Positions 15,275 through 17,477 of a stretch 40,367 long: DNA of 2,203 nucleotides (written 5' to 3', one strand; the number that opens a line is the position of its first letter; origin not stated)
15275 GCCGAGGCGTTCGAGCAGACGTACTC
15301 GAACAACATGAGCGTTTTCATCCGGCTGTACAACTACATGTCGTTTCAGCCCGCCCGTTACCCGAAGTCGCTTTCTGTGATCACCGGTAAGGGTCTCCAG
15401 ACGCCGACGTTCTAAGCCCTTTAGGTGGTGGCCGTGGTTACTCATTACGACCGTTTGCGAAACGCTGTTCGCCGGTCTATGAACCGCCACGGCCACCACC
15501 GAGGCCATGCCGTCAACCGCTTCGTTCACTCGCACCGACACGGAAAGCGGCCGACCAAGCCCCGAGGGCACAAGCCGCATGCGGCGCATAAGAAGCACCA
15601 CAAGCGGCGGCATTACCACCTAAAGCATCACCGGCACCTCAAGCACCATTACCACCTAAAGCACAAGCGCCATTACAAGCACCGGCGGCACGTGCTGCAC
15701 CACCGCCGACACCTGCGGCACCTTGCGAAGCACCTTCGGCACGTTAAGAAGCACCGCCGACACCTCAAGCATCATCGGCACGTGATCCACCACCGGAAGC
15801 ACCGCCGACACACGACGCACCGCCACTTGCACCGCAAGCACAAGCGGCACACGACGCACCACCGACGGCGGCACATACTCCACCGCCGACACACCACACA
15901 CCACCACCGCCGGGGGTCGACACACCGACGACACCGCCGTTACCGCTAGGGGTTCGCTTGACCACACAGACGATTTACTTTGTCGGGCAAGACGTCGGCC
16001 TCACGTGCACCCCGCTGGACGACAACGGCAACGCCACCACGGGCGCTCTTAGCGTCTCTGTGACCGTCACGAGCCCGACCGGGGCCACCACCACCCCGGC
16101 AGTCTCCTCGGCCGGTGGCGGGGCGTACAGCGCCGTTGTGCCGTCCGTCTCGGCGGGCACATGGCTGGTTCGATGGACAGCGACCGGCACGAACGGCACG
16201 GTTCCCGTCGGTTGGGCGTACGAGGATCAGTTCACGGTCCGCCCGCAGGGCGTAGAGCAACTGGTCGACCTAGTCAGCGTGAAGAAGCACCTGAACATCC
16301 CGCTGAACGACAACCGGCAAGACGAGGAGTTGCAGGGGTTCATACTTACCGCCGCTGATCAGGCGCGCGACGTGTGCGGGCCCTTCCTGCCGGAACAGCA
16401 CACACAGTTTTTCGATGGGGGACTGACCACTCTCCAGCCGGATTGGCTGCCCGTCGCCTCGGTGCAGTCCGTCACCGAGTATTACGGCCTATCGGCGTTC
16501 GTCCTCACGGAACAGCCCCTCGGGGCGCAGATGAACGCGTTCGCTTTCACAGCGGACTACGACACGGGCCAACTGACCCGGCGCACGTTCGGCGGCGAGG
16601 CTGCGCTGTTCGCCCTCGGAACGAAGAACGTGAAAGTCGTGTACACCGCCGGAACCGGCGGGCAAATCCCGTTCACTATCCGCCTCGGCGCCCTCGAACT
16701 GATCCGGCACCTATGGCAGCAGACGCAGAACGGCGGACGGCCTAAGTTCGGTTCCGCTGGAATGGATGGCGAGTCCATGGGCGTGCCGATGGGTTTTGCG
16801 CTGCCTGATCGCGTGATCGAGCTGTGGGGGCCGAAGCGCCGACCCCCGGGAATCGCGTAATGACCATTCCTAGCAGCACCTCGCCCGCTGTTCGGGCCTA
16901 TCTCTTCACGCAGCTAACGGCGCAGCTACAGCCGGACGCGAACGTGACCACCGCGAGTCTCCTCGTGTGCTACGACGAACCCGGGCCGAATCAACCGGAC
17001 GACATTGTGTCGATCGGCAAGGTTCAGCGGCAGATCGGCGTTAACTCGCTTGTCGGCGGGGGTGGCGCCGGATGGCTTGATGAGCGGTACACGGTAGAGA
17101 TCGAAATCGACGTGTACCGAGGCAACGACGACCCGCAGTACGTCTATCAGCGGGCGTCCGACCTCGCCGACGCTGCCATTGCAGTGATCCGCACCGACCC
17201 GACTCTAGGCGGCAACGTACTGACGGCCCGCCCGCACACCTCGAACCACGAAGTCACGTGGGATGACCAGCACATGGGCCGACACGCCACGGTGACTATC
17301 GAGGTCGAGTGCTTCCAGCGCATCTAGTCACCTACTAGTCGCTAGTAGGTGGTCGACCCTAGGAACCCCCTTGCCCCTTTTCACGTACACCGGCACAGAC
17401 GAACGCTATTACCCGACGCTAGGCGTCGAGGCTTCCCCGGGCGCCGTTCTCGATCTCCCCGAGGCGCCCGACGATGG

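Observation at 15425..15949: Protamine-like ORF that is 66% His, Arg and Lys, between the capsid and connector genes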

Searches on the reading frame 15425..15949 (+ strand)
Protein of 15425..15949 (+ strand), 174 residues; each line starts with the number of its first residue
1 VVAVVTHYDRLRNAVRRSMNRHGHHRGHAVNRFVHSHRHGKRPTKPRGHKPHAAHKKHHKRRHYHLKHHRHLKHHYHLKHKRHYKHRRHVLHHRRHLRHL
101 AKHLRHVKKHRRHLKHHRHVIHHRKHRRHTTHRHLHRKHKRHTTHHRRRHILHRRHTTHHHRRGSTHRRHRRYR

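Call 6: search_protein_families(library=pfam, proteins=[window:15425-15949:+], max_evalue=0.01)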
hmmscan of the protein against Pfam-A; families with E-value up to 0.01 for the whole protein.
window:15425-15949:+ (174 aa): 0 families

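Call 8: search_dna_similar(query=window:15425-15949:+, collection=phages, mode=protein, max_rows=30, max_evalue=0.01)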
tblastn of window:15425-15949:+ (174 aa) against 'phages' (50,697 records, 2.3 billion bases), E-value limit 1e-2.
No match.

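Call 14: find_homologous_proteins(query=window:15425-15949:+, max_evalue=0.001)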
Query window:15425-15949:+: 719 candidates shared short words with the query, none scored E <= 0.001.

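Call 21: search_protein_families(library=phrogs, proteins=[window:15434-15949:+], max_evalue=0.1)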
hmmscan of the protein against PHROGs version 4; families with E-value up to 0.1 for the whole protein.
window:15434-15949:+ (171 aa): 0 families

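Call 34: search_protein_representatives(protein=window:15434-15949:+)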
Query: 171 residues. Proteins with E-value up to 0.001 (for the whole library): 0; up to 1e-10: 0; up to 1e-30: 0. The best 0 are listed.

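Call 35: find_homologous_proteins(query=A1, max_evalue=0.01)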
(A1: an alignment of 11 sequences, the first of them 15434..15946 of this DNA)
Query A1 (11 sequences): 5047 candidates shared short words with the query, none scored E <= 0.01.
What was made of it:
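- Tried and rejected: The word-indexed search of 5.8 billion protein clusters, with the single sequence and with the family alignment (calls 14, 35).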

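Call 50: predict_structure(protein=window:15434-15946:+)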
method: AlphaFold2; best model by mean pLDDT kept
length: 171 residues; sequences in the alignment: 1
mean_pLDDT: 76.5   pTM: 0.36
mean pLDDT of the five models: 76.5, 74.3, 73.4, 72.2, 61.5
residues with pLDDT >= 90: 45; 70-90: 66; 50-70: 55; < 50: 5
segments of 3 or more residues with pLDDT < 50: none
pLDDT, mean of each block of 10 residues (from residue 1): 74 70 55 55 58 71 82 88 93 96 97 96 90 84 75 63 56 49
secondary structure, 60 per line:
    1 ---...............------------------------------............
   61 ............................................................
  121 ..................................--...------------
elements in order: H4-18 H49-154
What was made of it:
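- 15443..15487 (+): Conserved N-terminal motif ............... (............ in distant members), predicted as a short helix; candidate docking or targeting element. AF2 predicts a helix at residues 4-18 (call 50).
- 15578..15895 (+): Variable low-complexity His/Arg/Lys core (residues 49-154); contains 18/36-bp tandem repeats at 15611-15683 and four in-frame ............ (HRRH) copies. AF2 models it as one long helix with pLDDT up to 97 from a single sequence, which is a hint only (call 50).
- The AF2 long helix comes from a single low-complexity sequence (call 50).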

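Call 67: search_solved_structures(query=window:15434-15946:+, max_evalue=1)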
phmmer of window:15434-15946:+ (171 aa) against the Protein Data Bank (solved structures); distinct sequences matched with E-value up to 1: 0.
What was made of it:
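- On Protamine-like viral core proteins (pVII / P6.9 / protamines): No PDB sequence match (call 67).
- Closest known: Phage lambda gpFI DNA-packaging chaperone. Different: There is no sequence or PDB similarity (call 67). gpFI has a folded C-terminal domain and is not a polycation.
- There is no sequence similarity to gpFI or to any PDB chain (call 67), and no PHROG match (call 21).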

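Call 75: list_cluster_members(proteins=[window:15434-15946:+, window:15425-15946:+, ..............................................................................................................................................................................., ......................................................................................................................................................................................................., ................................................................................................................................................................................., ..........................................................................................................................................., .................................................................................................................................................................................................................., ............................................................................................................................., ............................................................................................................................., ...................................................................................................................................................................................])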
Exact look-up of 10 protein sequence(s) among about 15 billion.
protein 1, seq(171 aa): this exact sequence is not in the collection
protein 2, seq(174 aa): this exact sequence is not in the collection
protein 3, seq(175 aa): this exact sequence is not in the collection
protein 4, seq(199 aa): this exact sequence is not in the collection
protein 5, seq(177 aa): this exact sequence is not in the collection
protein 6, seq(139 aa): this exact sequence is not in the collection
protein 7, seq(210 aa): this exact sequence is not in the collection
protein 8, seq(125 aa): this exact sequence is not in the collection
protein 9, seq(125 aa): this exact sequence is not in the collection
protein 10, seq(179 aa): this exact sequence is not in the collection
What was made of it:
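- Tried and rejected: Exact-sequence look-up of 10 family members (call 75).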

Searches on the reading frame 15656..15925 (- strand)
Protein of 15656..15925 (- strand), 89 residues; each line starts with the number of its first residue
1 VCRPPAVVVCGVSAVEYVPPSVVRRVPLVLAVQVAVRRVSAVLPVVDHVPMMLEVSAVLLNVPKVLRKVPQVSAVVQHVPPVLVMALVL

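Call 76: find_homologous_proteins(query=window:15656-15925:-, max_evalue=0.01)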
Query window:15656-15925:- (89 aa): 1 proteins with E <= 0.01 among 73 candidates.
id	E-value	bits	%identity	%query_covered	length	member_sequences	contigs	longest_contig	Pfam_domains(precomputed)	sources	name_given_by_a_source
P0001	9.6e-37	142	100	93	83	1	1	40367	-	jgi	jgi:hypothetical protein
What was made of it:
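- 15656..15925 (-): Antisense Val-rich ORF that public gene callers annotated instead of the real gene; not a gene. Its only database match is itself (call 76).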

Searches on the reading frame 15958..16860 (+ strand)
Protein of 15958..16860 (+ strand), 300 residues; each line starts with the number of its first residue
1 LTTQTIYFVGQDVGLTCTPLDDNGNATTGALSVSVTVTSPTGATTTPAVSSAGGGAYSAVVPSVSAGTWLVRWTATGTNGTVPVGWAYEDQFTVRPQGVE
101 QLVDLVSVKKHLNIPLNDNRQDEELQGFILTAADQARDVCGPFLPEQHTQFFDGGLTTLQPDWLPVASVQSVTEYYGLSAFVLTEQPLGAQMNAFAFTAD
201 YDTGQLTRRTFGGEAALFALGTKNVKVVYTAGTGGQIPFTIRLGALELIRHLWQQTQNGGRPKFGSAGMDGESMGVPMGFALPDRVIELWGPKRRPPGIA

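Call 6: search_protein_families(library=pfam, proteins=[window:15958-16860:+], max_evalue=0.01)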
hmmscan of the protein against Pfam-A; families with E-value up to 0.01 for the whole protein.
window:15958-16860:+ (300 aa): 0 families

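Call 21: search_protein_families(library=phrogs, proteins=[window:15958-16860:+], max_evalue=0.1)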
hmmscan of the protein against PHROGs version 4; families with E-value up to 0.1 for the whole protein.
window:15958-16860:+ (300 aa): 2 families
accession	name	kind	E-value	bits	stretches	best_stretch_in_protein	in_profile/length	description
phrog_442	-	connector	2.1e-18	67.6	1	29-298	15-265/270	head-tail adaptor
phrog_17896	-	unknown function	7.1e-07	30.1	1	30-82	20-73/230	-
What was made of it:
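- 15958..16860 (+): Head-tail adaptor (300 aa); invariable downstream neighbour of every family member, 9-15 nt after its stop. phrog_442 (call 21).
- Checked: A head-tail adaptor is at 15958-16860 (phrog_442, E 2e-18, call 21).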

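Call 37: find_related_loci(query=window:15958-16860:+, collection=viral_contigs, flank=3000)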
Query window:15958-16860:+ (300 aa) in viral_contigs; peptide patterns used: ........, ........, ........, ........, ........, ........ (x = any residue, [..] = any of these).
26 stretches matched a pattern; 21 encode a relative of the query (tblastn E <= 1e-3); 20 distinct loci.
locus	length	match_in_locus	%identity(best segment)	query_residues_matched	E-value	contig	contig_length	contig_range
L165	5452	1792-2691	90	1-300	0e+0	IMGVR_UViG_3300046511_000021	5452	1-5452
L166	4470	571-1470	90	1-300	0e+0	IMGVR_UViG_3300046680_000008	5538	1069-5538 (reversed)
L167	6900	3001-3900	90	1-300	0e+0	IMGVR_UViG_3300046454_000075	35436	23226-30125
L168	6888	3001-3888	85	1-300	5e-172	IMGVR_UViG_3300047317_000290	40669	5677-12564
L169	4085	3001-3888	85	1-300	7e-175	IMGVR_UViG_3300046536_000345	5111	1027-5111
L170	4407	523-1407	76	4-300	3e-152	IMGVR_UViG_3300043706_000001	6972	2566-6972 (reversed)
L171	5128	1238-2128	72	1-300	2e-140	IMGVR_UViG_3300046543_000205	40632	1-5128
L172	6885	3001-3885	70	3-300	5e-139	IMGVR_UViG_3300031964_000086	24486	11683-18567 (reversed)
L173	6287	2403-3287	70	3-300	5e-139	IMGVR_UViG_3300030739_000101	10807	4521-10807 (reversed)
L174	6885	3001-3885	70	3-300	5e-139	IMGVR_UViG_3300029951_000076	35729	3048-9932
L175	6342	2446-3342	67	6-300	2e-126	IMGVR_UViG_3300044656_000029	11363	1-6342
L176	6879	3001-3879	66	6-300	8e-126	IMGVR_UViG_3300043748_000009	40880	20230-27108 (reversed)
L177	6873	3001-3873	67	6-300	7e-126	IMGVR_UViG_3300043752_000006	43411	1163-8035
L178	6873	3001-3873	64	6-300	1e-118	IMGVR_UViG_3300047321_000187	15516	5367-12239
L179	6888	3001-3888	86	1-300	5e-176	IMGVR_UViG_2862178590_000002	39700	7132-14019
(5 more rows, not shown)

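Call 38: search_dna_similar(query=window:15958-16860:+, collection=phages, mode=protein, max_rows=40, rows=spread)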
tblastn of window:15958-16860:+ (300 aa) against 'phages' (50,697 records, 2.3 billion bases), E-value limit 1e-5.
No match.

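Call 66: search_protein_families(library=pfam, proteins=[L167:2464-2991:+], max_evalue=1)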
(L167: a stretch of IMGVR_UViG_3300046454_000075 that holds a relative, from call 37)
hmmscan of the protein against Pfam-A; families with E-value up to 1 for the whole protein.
L167:2464-2991:+ (175 aa): 0 families

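Call 77: find_related_loci(query=window:15958-16860:+, collection=metagenome_contigs, flank=3000)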
Query window:15958-16860:+ (300 aa) in metagenome_contigs; peptide patterns used: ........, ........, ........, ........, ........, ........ (x = any residue, [..] = any of these).
83 stretches matched a pattern; 3 encode a relative of the query (tblastn E <= 1e-3); 3 distinct loci.
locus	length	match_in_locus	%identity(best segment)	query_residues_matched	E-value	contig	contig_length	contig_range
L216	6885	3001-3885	70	3-300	5e-140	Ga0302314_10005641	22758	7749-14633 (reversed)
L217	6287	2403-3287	70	3-300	5e-140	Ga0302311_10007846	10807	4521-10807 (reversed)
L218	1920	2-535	69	124-300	9e-81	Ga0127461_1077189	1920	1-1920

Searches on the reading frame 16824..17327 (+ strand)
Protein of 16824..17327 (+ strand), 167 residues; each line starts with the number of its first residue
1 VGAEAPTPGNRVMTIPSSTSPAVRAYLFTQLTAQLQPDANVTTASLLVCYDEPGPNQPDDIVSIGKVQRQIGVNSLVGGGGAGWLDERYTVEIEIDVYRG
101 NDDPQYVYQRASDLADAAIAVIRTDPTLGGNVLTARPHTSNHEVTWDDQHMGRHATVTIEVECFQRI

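Call 6: search_protein_families(library=pfam, proteins=[window:16824-17327:+], max_evalue=0.01)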
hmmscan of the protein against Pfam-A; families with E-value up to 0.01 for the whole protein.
window:16824-17327:+ (167 aa): 0 families

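Call 21: search_protein_families(library=phrogs, proteins=[window:16824-17327:+], max_evalue=0.1)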
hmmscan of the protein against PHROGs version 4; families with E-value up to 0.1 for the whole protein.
window:16824-17327:+ (167 aa): 1 family
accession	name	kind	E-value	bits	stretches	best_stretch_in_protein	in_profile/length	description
phrog_22863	-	unknown function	3.4e-07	31.1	1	87-164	69-146/151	-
